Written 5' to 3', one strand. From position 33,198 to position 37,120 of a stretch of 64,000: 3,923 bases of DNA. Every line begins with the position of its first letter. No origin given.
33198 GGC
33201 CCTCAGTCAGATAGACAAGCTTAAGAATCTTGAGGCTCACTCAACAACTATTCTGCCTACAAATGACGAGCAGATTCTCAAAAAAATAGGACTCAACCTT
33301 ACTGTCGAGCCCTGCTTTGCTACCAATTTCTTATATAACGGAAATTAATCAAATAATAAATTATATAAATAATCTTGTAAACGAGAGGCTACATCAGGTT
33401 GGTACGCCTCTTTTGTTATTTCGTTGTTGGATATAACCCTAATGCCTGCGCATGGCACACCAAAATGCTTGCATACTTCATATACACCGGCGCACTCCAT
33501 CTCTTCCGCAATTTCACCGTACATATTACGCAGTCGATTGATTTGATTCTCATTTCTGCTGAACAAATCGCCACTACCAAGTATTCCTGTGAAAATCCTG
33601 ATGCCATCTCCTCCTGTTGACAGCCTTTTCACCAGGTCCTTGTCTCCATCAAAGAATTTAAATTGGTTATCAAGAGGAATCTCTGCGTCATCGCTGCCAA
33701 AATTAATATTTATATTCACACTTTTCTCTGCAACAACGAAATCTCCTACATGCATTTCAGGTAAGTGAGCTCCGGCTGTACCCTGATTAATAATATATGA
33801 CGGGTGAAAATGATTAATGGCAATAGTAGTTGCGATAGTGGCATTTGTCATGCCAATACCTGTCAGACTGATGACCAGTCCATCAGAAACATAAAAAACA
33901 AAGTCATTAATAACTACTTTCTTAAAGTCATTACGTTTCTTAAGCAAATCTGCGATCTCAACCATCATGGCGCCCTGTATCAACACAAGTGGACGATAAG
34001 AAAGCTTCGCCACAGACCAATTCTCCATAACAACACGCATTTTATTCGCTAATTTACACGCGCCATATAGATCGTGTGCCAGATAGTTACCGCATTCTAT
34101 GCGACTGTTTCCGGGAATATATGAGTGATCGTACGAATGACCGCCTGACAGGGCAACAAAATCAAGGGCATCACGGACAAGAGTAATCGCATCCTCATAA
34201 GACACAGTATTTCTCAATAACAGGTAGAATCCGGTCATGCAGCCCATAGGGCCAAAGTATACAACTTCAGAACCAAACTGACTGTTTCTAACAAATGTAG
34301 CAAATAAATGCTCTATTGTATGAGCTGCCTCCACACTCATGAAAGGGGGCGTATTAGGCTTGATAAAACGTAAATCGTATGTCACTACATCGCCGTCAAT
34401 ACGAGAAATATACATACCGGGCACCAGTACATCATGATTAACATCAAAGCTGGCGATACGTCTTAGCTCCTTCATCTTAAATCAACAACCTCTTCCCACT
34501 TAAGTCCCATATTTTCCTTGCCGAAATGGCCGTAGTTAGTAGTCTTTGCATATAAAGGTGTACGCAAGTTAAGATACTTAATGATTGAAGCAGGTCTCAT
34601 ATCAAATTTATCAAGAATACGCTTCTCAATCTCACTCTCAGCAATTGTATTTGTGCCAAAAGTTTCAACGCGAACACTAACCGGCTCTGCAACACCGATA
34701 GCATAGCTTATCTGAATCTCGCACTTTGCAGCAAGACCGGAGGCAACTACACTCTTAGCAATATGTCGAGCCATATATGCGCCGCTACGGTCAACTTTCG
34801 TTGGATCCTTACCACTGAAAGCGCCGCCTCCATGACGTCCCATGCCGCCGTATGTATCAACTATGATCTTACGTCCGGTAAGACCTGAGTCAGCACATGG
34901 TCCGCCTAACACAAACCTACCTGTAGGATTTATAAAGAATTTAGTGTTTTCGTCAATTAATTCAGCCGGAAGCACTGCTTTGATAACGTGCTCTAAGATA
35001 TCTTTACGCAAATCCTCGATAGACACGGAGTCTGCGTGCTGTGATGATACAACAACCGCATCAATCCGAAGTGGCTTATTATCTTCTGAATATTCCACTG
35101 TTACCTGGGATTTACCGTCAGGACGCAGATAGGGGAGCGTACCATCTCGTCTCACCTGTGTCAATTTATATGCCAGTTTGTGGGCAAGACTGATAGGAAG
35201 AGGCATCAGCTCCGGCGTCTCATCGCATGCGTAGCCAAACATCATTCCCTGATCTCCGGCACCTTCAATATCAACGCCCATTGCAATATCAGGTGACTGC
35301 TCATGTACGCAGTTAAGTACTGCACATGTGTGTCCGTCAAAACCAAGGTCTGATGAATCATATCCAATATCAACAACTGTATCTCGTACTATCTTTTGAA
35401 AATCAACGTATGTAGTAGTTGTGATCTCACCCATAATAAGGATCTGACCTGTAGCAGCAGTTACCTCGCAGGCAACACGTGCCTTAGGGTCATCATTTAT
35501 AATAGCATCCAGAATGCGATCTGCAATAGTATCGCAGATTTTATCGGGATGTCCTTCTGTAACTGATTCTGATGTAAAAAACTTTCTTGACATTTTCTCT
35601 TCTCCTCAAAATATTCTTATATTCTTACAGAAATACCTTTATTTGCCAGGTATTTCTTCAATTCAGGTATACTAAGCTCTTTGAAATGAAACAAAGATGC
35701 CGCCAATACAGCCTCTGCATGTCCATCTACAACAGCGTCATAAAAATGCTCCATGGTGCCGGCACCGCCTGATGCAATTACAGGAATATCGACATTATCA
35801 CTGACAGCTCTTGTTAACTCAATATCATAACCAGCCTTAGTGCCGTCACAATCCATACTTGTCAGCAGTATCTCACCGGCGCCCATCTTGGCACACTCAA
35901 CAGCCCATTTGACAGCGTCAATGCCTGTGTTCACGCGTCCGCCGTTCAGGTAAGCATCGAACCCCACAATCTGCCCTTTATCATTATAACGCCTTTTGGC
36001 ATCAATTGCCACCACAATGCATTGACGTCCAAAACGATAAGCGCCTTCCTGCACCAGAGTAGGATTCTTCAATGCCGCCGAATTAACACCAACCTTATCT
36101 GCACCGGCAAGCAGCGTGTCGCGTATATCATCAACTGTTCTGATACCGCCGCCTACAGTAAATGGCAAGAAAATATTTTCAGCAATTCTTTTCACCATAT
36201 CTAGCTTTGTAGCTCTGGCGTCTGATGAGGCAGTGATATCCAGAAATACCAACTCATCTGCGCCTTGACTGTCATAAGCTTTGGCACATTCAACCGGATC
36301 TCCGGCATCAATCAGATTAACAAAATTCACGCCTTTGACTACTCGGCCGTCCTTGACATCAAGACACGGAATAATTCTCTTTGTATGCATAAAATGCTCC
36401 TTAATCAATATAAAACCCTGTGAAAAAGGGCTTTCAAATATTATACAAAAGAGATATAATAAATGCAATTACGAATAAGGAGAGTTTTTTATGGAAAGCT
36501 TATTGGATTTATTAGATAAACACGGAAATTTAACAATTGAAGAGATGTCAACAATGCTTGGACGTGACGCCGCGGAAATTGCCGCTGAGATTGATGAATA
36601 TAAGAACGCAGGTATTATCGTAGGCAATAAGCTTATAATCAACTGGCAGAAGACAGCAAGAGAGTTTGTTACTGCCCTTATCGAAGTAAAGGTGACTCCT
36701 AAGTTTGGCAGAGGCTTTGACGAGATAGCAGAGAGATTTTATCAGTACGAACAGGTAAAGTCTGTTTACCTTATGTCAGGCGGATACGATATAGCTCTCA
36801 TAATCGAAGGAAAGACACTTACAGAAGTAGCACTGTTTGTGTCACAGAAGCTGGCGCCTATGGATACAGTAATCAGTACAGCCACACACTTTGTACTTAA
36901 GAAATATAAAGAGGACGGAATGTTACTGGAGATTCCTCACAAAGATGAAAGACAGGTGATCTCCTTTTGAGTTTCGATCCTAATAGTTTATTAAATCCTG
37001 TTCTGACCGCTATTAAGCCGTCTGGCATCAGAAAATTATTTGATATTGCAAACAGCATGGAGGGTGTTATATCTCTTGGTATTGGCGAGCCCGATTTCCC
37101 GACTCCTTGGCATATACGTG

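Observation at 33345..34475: Single-polypeptide LuxS::Pfs (MtnN) fusion covering two consecutive steps of the activated methyl cycle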

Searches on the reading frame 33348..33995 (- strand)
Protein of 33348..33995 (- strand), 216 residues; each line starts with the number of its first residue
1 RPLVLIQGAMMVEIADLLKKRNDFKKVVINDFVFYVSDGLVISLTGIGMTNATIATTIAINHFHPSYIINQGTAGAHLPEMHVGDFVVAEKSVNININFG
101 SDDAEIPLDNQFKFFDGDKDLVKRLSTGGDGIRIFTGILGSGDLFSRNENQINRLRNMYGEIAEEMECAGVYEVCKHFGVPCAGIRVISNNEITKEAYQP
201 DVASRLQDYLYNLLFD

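Call 35: search_protein_representatives(protein=window:33348-33995:-)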
Query: 216 residues. Proteins with E-value up to 0.001 (for the whole library): 3219; up to 1e-10: 556; up to 1e-30: 15. The best 150 are listed.
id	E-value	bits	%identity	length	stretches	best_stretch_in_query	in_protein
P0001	8.5e-140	479.5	100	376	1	1-216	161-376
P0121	1.4e-46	174.9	38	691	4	2-95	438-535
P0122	9.7e-39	149.3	43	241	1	2-215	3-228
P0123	3.3e-38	147.6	42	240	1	4-213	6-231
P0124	3.6e-36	140.9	43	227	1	4-214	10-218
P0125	1.2e-34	136.0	42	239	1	4-211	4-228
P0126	1.9e-34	135.3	41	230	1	3-214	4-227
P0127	1.9e-33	132.0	32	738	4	1-93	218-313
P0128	2.9e-33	131.5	45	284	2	114-212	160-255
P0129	4.1e-33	131.0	39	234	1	4-214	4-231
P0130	4.2e-33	130.9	44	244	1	2-212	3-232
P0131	2.1e-32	128.6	31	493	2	4-210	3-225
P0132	6.6e-32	127.0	44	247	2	4-96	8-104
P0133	1.7e-31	125.7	40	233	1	4-208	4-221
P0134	8.4e-31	123.4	41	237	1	3-210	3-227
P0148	6.1e-28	114.0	41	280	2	4-96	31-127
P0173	5.2e-25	104.5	37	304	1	5-216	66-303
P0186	1.9e-24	102.7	36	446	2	2-96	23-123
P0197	1.7e-23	99.5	36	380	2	4-96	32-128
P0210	3.0e-22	95.5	36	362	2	2-96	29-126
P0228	1.2e-20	90.2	38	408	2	4-95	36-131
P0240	6.3e-20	87.9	34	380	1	4-212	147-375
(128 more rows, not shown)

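Call 37: search_protein_families(library=pfam, proteins=[P0121, P0127, P0131, P0186, P0197, P0210, P0228, P0240, P0122, P0173], max_evalue=0.001)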
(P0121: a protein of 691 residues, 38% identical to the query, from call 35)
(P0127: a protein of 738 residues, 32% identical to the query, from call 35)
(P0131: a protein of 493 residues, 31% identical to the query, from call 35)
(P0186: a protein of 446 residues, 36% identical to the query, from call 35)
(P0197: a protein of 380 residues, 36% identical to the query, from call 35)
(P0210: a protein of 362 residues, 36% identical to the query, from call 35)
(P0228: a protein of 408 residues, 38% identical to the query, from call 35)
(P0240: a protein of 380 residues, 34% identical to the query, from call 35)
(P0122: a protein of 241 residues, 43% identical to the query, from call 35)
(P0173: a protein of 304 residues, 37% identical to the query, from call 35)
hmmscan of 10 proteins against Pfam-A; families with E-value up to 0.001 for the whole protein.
P0121 (691 aa): 2 families
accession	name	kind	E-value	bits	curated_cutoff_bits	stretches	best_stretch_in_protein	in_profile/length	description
PF01048.26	PNP_UDP_1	-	7.1e-71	238.7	25.1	2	443-687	6-232/233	Phosphorylase superfamily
PF07833.16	Cu_amine_oxidN1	-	6.4e-26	90.9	24.2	1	53-157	10-107/108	Copper amine oxidase N-terminal domain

P0127 (738 aa): 2 families
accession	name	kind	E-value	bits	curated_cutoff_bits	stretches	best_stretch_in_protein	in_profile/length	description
PF01048.26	PNP_UDP_1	-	1.9e-56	191.5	25.1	2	224-441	6-208/233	Phosphorylase superfamily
PF00395.25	SLH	-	6.9e-25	87.2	20.8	2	156-199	1-44/44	S-layer homology domain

P0131 (493 aa): 1 family
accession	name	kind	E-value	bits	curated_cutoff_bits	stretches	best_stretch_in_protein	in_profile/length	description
PF01048.26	PNP_UDP_1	-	2.7e-54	184.5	25.1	2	3-209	2-202/233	Phosphorylase superfamily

P0186 (446 aa): 2 families
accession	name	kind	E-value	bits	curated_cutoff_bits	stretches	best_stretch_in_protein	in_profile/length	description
PF04229.20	GrpB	-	2e-39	135.7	25.5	1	277-437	2-158/159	GrpB protein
PF01048.26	PNP_UDP_1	-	1.1e-32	113.8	25.1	1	25-261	2-228/233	Phosphorylase superfamily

P0197 (380 aa): 2 families
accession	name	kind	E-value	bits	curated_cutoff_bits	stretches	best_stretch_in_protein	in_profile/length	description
PF01048.26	PNP_UDP_1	-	8.9e-36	123.9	25.1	1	31-244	1-199/233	Phosphorylase superfamily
PF07833.16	Cu_amine_oxidN1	-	1.3e-07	31.9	24.2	1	286-361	2-76/108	Copper amine oxidase N-terminal domain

P0210 (362 aa): 2 families
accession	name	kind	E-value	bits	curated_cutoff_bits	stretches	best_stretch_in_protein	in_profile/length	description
PF01048.26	PNP_UDP_1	-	1.6e-40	139.4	25.1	1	29-254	1-215/233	Phosphorylase superfamily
PF07833.16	Cu_amine_oxidN1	-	2.6e-11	43.9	24.2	1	284-361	9-98/108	Copper amine oxidase N-terminal domain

P0228 (408 aa): 2 families
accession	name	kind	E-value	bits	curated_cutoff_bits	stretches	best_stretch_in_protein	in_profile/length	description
PF01048.26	PNP_UDP_1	-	2.6e-37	128.9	25.1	1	35-257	1-209/233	Phosphorylase superfamily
PF07833.16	Cu_amine_oxidN1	-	2.8e-11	43.8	24.2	1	310-400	16-101/108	Copper amine oxidase N-terminal domain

P0240 (380 aa): 4 families
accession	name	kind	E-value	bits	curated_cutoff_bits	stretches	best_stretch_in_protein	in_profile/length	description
PF01048.26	PNP_UDP_1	-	9.4e-26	91.1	25.1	1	146-356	1-203/233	Phosphorylase superfamily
PF00583.31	Acetyltransf_1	-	2.1e-14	54.2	20.7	1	27-120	17-113/116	Acetyltransferase (GNAT) family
PF13508.13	Acetyltransf_7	-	3.6e-10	40.5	27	1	43-97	2-60/84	Acetyltransferase (GNAT) domain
PF13673.13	Acetyltransf_10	-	1.2e-09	38.7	23.6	1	38-112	25-96/128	Acetyltransferase (GNAT) domain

P0122 (241 aa): 1 family
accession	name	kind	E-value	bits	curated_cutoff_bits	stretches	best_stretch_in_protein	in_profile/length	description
PF01048.26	PNP_UDP_1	-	2.4e-33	116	25.1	1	3-207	1-202/233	Phosphorylase superfamily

P0173 (304 aa): 1 family
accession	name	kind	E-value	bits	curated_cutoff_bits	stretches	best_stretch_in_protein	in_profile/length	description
PF01048.26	PNP_UDP_1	-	7.6e-34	117.6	25.1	1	64-279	1-202/233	Phosphorylase superfamily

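Call 53: search_protein_families(library=ncbifam, proteins=[P0122, P0125, P0130, P0148], max_evalue=1e-10)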
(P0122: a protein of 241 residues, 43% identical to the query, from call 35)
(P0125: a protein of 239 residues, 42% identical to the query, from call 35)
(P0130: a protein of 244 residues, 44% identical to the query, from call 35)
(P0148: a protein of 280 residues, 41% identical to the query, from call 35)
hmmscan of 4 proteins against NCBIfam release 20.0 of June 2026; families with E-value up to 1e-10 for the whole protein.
P0122 (241 aa): 6 families
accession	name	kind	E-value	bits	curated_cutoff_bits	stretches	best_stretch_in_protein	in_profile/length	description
NF004079.0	PRK05584.1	equivalog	1.9e-33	115.9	169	1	6-204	5-199/232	5'-methylthioadenosine/adenosylhomocysteine nucleosidase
TIGR03664.1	fut_nucase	equivalog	8.4e-22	78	124.7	1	5-204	2-202/228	futalosine hydrolase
NF011286.0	PRK14697.1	equivalog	1.3e-19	70.7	260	1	4-204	4-196/233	bifunctional 5'-methylthioadenosine/S-adenosylhomocysteine nucleosidase/phosphatase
NF005213.0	PRK06698.1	equivalog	7e-19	67.9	768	1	4-204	4-196/459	bifunctional 5'-methylthioadenosine/S-adenosylhomocysteine nucleosidase/phosphatase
TIGR01704.1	MTA_SAH-Nsdase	equivalog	9.1e-19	67.9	73.8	1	7-203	5-197/229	5'-methylthioadenosine/S-adenosylhomocysteine nucleosidase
NF004489.0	PRK05819.1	subfamily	8.8e-13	48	230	1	28-209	42-211/236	DeoD-type purine-nucleoside phosphorylase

P0125 (239 aa): 7 families
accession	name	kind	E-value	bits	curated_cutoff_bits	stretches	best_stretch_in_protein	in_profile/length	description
NF004079.0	PRK05584.1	equivalog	8.2e-23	81.1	169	1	5-207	4-199/232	5'-methylthioadenosine/adenosylhomocysteine nucleosidase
NF011286.0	PRK14697.1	equivalog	5.7e-20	71.9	260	1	1-218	1-207/233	bifunctional 5'-methylthioadenosine/S-adenosylhomocysteine nucleosidase/phosphatase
TIGR01704.1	MTA_SAH-Nsdase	equivalog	7.7e-19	68.1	73.8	1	5-206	3-197/229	5'-methylthioadenosine/S-adenosylhomocysteine nucleosidase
NF005213.0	PRK06698.1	equivalog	2.6e-18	66.1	768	1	1-226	1-215/459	bifunctional 5'-methylthioadenosine/S-adenosylhomocysteine nucleosidase/phosphatase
TIGR03664.1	fut_nucase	equivalog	1.7e-16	60.6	124.7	1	5-212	2-207/228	futalosine hydrolase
NF005221.0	PRK06714.1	equivalog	2e-12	47.1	218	1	1-213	1-205/236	S-adenosylhomocysteine nucleosidase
NF004489.0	PRK05819.1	subfamily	6.4e-11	41.9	230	0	43-230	55-229/236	DeoD-type purine-nucleoside phosphorylase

P0130 (244 aa): 6 families
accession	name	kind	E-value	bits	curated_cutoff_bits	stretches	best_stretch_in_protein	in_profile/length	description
NF004079.0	PRK05584.1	equivalog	2.7e-30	105.6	169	1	3-211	2-199/232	5'-methylthioadenosine/adenosylhomocysteine nucleosidase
NF011286.0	PRK14697.1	equivalog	1.1e-26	93.8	260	1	2-234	2-224/233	bifunctional 5'-methylthioadenosine/S-adenosylhomocysteine nucleosidase/phosphatase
NF005213.0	PRK06698.1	equivalog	3.4e-24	85.4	768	1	2-235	2-225/459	bifunctional 5'-methylthioadenosine/S-adenosylhomocysteine nucleosidase/phosphatase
TIGR01704.1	MTA_SAH-Nsdase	equivalog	4.3e-20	72.2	73.8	1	5-210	3-197/229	5'-methylthioadenosine/S-adenosylhomocysteine nucleosidase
TIGR03664.1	fut_nucase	equivalog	8.6e-20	71.4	124.7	1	5-211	2-202/228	futalosine hydrolase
NF004489.0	PRK05819.1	subfamily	1.5e-12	47.3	230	1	28-220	42-215/236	DeoD-type purine-nucleoside phosphorylase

P0148 (280 aa): 7 families
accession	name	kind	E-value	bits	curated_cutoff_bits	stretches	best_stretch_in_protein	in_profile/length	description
NF004079.0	PRK05584.1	equivalog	9.8e-33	113.6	169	2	31-124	3-96/232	5'-methylthioadenosine/adenosylhomocysteine nucleosidase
TIGR01704.1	MTA_SAH-Nsdase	equivalog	4e-23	82.1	73.8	1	31-122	2-93/229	5'-methylthioadenosine/S-adenosylhomocysteine nucleosidase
TIGR03664.1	fut_nucase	equivalog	2.2e-19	70.1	124.7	1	34-249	4-203/228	futalosine hydrolase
NF011286.0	PRK14697.1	equivalog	3.6e-17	62.7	260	1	31-121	4-94/233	bifunctional 5'-methylthioadenosine/S-adenosylhomocysteine nucleosidase/phosphatase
NF005213.0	PRK06698.1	equivalog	7.3e-17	61.3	768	1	31-121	4-94/459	bifunctional 5'-methylthioadenosine/S-adenosylhomocysteine nucleosidase/phosphatase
TIGR03468.1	HpnG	hypoth_equivalog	3e-13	49.8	187.1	0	187-251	96-160/212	hopanoid-associated phosphorylase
NF005476.0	PRK07077.1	equivalog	9.2e-11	41.5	215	0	185-250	109-174/243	phosphorylase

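Call 59: find_encoding_contigs(protein=P0122, flank=5000, max_places=3)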
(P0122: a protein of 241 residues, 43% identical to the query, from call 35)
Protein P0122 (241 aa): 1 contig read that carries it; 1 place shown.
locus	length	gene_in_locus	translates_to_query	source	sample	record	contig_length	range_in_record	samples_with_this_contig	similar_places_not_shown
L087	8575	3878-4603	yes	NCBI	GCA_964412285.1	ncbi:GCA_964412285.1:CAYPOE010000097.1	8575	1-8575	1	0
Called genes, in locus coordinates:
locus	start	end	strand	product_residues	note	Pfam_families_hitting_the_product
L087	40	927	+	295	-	PF02899:Phage_int_SAM_1, PF00589:Phage_integrase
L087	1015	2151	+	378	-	PF00768:Peptidase_S11, PF13354:Beta-lactamase2, PF07943:PBP5_C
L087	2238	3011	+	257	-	-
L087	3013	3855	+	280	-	PF06182:ABC2_membrane_6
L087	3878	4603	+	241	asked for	PF01048:PNP_UDP_1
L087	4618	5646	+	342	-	PF00005:ABC_tran, PF13304:AAA_21 (weak)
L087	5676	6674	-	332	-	PF08239:SH3_3 (weak), PF00188:CAP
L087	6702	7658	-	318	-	PF01551:Peptidase_M23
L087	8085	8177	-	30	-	-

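Call 60: find_encoding_contigs(protein=P0130, flank=5000, max_places=3)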
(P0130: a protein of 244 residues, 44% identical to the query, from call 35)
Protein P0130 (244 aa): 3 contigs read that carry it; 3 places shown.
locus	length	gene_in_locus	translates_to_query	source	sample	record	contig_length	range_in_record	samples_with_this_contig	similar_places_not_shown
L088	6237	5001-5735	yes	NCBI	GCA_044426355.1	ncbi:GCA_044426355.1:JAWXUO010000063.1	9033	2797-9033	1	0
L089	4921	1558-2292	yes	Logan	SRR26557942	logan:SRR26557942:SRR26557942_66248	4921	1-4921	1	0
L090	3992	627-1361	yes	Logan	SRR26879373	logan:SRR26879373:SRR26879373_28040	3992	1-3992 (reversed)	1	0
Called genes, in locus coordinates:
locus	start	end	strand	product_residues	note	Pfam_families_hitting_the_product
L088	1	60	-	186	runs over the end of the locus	PF08207:EFP_N, PF01132:EFP, PF09285:Elong-fact-P_C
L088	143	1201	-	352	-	PF01321:Creatinase_N, PF00557:Peptidase_M24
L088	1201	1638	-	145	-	PF01220:DHquinase_II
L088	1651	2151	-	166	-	PF09419:PGP_phosphatase, PF00702:Hydrolase, PF08282:Hydrolase_3, PF13344:Hydrolase_6 (weak)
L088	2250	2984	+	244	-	-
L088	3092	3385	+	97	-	PF01371:Trp_repressor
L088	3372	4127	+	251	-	PF01209:Ubie_methyltran (weak), PF13489:Methyltransf_23, PF02353:CMAS (weak), PF13847:Methyltransf_31, PF08241:Methyltransf_11, PF08242:Methyltransf_12, PF13649:Methyltransf_25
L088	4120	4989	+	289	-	PF01430:HSP33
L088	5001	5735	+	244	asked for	PF01048:PNP_UDP_1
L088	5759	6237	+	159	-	PF01136:Peptidase_U32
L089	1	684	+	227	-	?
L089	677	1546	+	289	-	PF01430:HSP33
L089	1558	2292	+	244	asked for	PF01048:PNP_UDP_1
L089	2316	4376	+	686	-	PF01136:Peptidase_U32, PF12392:DUF3656, PF01136:Peptidase_U32 (weak)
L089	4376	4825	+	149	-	PF00692:dUTPase, PF22769:DCD (weak)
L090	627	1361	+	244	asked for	PF01048:PNP_UDP_1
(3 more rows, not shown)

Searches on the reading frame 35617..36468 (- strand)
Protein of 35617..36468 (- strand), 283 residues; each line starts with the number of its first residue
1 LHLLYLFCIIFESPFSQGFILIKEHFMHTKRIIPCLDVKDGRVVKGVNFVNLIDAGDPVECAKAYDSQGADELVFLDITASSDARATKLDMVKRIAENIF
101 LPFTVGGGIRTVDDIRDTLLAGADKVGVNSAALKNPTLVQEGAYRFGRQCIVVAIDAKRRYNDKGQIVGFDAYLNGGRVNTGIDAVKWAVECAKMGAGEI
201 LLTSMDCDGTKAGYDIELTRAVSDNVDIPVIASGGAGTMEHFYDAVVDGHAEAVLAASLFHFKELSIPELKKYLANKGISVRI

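Call 52: search_protein_families(library=pfam, proteins=[window:35617-36468:-], max_evalue=0.00001)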
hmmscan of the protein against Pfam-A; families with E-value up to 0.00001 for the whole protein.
window:35617-36468:- (283 aa): 2 families
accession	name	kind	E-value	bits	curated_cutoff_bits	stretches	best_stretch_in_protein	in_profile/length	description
PF00977.27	His_biosynth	-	9.9e-84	280.8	23.6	1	31-265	1-227/228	Histidine biosynthesis protein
PF01207.24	Dus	-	7.5e-06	25.7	20.4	0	60-143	142-227/311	Dihydrouridine synthase (Dus)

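Call 63: search_protein_families(library=ncbifam, proteins=[window:35617-36390:-], max_evalue=0.00001)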
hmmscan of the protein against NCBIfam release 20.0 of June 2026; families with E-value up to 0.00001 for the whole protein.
window:35617-36390:- (257 aa): 18 families
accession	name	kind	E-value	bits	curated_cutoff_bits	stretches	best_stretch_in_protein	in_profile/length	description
TIGR00735.1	hisF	equivalog_domain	8.1e-114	379.1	294.55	1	1-256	1-254/254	imidazole glycerol phosphate synthase subunit HisF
TIGR03572.1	WbuZ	equivalog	1.3e-80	270.1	299.7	1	1-236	1-232/232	glycosyl amidation-associated protein WbuZ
NF038364.1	AglZ_HisF2_fam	equivalog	1.3e-66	224.6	310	1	4-238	3-232/248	AglZ/HisF2 family acetamidino modification protein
NF010112.0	PRK13585.1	equivalog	2e-40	138.8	243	1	5-235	4-226/241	1-(5-phosphoribosyl)-5-[(5-phosphoribosylamino)methylideneamino]imidazole-4-carboxamide isomerase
TIGR00007.1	TIGR00007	equivalog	1.3e-35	123.1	228.95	1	6-233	1-221/231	1-(5-phosphoribosyl)-5-[(5-phosphoribosylamino)methylideneamino]imidazole-4-carboxamide isomerase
TIGR01919.1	hisA-trpF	equivalog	1.9e-20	73.5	306.45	1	6-217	5-209/243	bifunctional 1-(5-phosphoribosyl)-5-((5-phosphoribosylamino)methylideneamino)imidazole-4-carboxamide isomerase/phosphoribosylanthranilate is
NF010114.0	PRK13587.1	equivalog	8.9e-14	51.7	305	1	45-213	47-204/234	1-(5-phosphoribosyl)-5-((5-phosphoribosylamino)methylideneamino)imidazole-4-carboxamide isomerase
NF010113.0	PRK13586.1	equivalog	1.2e-13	51.3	238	1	5-215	3-203/232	1-(5-phosphoribosyl)-5-((5-phosphoribosylamino)methylideneamino)imidazole-4-carboxamide isomerase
NF003156.0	PRK04128.1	equivalog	5.7e-13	49.3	285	1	5-235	3-216/231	1-(5-phosphoribosyl)-5-((5-phosphoribosylamino)methylideneamino)imidazole-4-carboxamide isomerase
NF010712.0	PRK14114.1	equivalog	3.5e-09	36.5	327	1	7-215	4-202/241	1-(5-phosphoribosyl)-5-((5-phosphoribosylamino)methylideneamino)imidazole-4-carboxamide isomerase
TIGR00734.1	hisAF_rel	hypoth_equivalog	2.3e-08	34.2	179.85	0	9-105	126-215/221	HisA/HisF family protein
TIGR02129.1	hisA_euk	equivalog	2.8e-07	30.5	229.3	1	76-216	79-218/255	phosphoribosylformimino-5-aminoimidazole carboxamide ribotide isomerase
NF005574.0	PRK07259.1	equivalog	4.1e-07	29.2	269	0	63-114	226-277/304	dihydroorotate dehydrogenase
NF003198.0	PRK04169.1-2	subfamily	5.2e-07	29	247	0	47-105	171-228/249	geranylgeranylglyceryl/heptaprenylglyceryl phosphate synthase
NF005819.0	PRK07695.1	equivalog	3.1e-06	27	251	0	34-110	106-184/205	thiazole tautomerase TenI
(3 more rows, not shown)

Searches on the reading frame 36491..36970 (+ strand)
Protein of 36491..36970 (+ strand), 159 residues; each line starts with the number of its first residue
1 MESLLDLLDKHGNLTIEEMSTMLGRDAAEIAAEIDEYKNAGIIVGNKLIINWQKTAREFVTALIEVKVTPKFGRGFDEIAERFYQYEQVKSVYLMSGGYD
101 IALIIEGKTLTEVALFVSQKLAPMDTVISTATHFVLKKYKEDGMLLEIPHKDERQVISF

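Call 52: search_protein_families(library=pfam, proteins=[window:36491-36970:+], max_evalue=0.00001)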
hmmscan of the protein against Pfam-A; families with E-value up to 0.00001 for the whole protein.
window:36491-36970:+ (159 aa): 1 family
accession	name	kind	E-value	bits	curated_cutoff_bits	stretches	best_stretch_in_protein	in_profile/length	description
PF01037.27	AsnC_trans_reg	-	1e-12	48.2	25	1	64-137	1-72/73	Lrp/AsnC ligand binding domain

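Call 63: search_protein_families(library=ncbifam, proteins=[window:36491-36970:+], max_evalue=0.00001)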
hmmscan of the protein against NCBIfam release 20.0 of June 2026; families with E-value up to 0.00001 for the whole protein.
window:36491-36970:+ (159 aa): 5 families
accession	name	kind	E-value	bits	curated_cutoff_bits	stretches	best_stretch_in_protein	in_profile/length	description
NF053758.1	ChrTpTrnRegChrS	equivalog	8.5e-11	41.9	250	1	4-141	19-152/158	chromate efflux transcriptional regulator ChrS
NF040947.1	trans_reg_LysM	equivalog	2.8e-10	40.1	180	1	4-139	8-136/136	HTH-type transcriptional regulator LysM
NF040820.1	trans_reg_LrpA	equivalog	1.1e-09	38.3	250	1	4-140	9-141/141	HTH-type transcriptional regulator LrpA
NF041396.1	TranRegLrp_Halo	equivalog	4.8e-09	36.3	190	1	5-141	11-142/149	HTH-type transcriptional regulator Lrp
NF008384.0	PRK11179.1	equivalog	4.7e-08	33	227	1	4-137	14-144/153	transcriptional regulator AsnC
